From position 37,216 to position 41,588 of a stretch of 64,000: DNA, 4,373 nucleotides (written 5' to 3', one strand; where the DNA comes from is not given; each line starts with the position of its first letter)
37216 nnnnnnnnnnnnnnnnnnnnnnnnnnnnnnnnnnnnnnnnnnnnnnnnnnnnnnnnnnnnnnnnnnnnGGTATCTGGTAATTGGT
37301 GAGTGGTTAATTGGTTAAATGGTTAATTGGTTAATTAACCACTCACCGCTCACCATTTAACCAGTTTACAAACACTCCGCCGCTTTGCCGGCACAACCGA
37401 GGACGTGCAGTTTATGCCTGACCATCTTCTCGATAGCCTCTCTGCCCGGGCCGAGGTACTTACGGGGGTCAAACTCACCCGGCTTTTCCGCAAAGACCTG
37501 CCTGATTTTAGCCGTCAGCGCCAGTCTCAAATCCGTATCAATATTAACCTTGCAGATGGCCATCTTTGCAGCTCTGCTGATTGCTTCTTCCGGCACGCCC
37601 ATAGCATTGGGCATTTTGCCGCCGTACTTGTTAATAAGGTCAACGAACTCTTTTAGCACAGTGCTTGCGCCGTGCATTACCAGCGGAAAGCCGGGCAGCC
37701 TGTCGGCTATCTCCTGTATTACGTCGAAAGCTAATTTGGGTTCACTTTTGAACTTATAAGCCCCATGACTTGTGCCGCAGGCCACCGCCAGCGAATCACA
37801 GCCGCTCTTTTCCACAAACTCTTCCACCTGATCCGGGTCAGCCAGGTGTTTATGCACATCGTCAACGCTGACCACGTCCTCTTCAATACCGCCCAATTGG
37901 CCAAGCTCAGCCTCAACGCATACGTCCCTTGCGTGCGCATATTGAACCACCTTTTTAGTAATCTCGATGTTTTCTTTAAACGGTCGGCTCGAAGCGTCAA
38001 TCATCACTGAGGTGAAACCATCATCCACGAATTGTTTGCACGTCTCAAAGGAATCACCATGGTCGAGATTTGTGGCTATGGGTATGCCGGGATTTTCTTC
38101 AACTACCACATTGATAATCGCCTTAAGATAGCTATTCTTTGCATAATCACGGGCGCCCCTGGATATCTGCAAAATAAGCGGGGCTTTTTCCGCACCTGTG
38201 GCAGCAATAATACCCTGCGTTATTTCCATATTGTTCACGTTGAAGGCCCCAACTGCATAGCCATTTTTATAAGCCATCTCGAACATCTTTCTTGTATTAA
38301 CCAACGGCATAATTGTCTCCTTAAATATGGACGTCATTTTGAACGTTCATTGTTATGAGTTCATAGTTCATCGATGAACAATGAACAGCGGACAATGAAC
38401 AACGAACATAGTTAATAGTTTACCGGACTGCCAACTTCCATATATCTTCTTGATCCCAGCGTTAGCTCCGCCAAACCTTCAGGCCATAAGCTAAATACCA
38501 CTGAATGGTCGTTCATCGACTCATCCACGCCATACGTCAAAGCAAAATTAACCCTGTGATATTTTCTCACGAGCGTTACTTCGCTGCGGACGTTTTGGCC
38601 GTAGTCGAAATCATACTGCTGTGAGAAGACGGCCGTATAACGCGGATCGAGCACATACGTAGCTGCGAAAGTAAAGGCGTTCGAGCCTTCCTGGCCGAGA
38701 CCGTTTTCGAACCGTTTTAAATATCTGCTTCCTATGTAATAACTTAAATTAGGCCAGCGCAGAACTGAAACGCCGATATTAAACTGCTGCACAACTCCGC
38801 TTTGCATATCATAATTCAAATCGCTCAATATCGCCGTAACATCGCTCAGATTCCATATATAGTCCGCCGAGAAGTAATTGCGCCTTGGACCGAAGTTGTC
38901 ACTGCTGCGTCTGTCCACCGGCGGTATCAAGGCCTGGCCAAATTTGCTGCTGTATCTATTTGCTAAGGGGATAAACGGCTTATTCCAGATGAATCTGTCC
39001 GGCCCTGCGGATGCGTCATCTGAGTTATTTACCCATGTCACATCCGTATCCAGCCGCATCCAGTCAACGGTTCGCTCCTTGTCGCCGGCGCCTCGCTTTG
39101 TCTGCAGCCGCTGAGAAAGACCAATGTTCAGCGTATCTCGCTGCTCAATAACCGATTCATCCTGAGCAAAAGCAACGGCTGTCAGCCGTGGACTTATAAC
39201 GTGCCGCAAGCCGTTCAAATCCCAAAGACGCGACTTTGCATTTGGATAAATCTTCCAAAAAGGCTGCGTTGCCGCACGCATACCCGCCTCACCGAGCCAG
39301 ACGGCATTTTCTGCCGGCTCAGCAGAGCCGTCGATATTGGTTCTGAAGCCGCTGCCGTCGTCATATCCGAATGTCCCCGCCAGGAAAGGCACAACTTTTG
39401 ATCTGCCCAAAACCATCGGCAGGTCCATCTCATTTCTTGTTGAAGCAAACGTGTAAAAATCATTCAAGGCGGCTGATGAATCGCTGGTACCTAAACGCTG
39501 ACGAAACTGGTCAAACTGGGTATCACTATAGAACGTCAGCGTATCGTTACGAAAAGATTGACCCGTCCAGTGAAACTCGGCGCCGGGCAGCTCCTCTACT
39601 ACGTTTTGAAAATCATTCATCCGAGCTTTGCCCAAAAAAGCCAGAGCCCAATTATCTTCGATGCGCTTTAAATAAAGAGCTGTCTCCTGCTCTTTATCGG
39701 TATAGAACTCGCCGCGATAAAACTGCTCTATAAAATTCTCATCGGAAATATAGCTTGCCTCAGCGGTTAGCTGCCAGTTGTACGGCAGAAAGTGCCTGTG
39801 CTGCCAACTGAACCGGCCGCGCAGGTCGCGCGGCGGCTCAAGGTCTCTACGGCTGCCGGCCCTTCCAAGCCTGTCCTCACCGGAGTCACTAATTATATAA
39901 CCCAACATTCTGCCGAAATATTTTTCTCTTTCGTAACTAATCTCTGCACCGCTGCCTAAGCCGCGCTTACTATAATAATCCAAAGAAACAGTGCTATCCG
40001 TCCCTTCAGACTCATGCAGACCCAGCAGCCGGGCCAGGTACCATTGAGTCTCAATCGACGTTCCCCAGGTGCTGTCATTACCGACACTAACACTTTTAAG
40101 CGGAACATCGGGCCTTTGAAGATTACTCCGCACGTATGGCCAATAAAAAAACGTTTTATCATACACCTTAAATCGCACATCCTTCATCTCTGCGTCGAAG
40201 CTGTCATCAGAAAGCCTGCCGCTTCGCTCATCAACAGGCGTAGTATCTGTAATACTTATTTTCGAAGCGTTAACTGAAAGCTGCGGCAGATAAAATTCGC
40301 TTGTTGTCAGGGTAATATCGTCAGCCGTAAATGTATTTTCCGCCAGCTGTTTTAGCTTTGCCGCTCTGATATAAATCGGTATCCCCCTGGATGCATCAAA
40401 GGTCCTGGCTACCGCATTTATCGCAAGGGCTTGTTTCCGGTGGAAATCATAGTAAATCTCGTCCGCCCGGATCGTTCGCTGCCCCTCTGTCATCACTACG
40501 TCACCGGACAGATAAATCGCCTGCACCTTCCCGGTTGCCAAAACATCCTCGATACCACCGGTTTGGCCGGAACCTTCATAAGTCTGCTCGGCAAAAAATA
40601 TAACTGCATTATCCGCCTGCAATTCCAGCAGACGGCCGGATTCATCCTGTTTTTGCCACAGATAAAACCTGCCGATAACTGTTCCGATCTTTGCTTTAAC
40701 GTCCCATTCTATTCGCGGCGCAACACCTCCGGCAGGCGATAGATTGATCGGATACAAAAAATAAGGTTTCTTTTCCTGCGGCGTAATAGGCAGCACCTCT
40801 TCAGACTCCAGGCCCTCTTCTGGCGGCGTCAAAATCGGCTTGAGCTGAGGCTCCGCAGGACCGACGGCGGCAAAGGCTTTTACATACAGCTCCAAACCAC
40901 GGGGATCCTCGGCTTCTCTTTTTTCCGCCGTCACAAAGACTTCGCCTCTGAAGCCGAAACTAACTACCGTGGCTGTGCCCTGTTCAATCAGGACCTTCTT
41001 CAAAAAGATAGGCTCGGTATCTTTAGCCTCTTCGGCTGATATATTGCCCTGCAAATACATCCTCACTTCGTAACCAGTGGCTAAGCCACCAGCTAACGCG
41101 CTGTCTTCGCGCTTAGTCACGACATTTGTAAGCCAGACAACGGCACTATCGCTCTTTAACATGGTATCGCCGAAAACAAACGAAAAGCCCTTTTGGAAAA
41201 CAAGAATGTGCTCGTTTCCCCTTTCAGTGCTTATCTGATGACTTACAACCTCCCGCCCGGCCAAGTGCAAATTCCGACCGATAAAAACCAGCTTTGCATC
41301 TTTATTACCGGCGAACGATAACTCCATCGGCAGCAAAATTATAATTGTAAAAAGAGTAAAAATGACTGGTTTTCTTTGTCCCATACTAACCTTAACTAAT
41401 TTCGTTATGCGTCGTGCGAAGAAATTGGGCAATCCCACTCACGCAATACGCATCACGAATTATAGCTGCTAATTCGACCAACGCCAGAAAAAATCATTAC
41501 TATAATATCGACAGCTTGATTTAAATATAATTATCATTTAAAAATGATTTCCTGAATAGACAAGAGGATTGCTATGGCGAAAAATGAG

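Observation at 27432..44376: Families of hairpins whose arms are tandem 7-nt units punctuate nearly every gene end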

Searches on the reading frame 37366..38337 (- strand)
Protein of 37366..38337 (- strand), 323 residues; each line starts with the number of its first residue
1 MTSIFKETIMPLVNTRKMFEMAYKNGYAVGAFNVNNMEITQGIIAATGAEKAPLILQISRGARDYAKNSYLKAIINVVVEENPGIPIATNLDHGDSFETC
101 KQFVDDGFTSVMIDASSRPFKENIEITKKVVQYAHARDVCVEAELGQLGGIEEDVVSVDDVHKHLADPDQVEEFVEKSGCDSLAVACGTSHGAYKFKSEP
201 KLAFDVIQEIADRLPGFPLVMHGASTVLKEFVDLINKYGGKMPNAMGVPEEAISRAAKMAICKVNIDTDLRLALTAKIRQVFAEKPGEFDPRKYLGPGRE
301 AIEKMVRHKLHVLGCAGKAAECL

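Call 15: search_protein_families(library=pfam, proteins=[window:37366-38337:-])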
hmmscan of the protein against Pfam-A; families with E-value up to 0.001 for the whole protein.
window:37366-38337:- (323 aa): 1 family
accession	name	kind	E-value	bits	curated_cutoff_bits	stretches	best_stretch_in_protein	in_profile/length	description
PF01116.26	F_bP_aldolase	-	5.6e-97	325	25.5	1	13-318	1-277/277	Fructose-bisphosphate aldolase class-II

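Call 29: find_encoding_contigs(protein=window:37366-38337:-, flank=10000, max_places=10)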
Protein window:37366-38337:- (323 aa): no gene with exactly this product is on record in the collection.

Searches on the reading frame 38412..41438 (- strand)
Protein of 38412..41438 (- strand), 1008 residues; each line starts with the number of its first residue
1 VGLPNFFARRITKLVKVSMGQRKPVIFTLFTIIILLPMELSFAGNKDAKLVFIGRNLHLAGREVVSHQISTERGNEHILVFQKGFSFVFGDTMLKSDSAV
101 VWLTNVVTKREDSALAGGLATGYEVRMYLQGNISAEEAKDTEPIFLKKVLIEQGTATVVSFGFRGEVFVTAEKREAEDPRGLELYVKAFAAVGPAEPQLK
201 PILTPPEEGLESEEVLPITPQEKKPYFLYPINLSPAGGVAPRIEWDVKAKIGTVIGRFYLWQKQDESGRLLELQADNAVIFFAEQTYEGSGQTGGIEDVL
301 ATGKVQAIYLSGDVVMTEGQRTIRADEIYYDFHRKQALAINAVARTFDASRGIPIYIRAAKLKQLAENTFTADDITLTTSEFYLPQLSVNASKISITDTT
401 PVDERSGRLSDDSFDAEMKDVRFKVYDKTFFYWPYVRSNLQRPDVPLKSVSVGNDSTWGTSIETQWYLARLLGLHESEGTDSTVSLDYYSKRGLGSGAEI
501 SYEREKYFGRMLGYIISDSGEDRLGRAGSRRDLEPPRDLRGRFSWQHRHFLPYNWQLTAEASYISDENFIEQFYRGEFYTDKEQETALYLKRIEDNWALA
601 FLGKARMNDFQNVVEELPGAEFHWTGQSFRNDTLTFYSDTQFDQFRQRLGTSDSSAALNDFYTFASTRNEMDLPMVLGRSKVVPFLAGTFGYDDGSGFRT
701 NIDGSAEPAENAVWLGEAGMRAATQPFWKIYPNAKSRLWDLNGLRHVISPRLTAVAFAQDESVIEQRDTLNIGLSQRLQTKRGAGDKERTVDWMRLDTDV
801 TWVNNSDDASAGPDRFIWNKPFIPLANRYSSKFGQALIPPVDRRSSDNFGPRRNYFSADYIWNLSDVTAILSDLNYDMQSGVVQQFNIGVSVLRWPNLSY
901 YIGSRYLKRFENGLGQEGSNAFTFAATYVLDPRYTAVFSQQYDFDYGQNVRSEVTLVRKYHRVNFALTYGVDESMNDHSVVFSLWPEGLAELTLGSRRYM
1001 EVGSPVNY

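Call 15: search_protein_families(library=pfam, proteins=[window:38412-41438:-])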
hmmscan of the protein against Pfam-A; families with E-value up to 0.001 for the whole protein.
window:38412-41438:- (1008 aa): 1 family
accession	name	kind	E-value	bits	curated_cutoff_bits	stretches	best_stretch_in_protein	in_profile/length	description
PF04453.20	LptD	-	5.2e-05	23.2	22.4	1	540-653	3-122/384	LPS transport system D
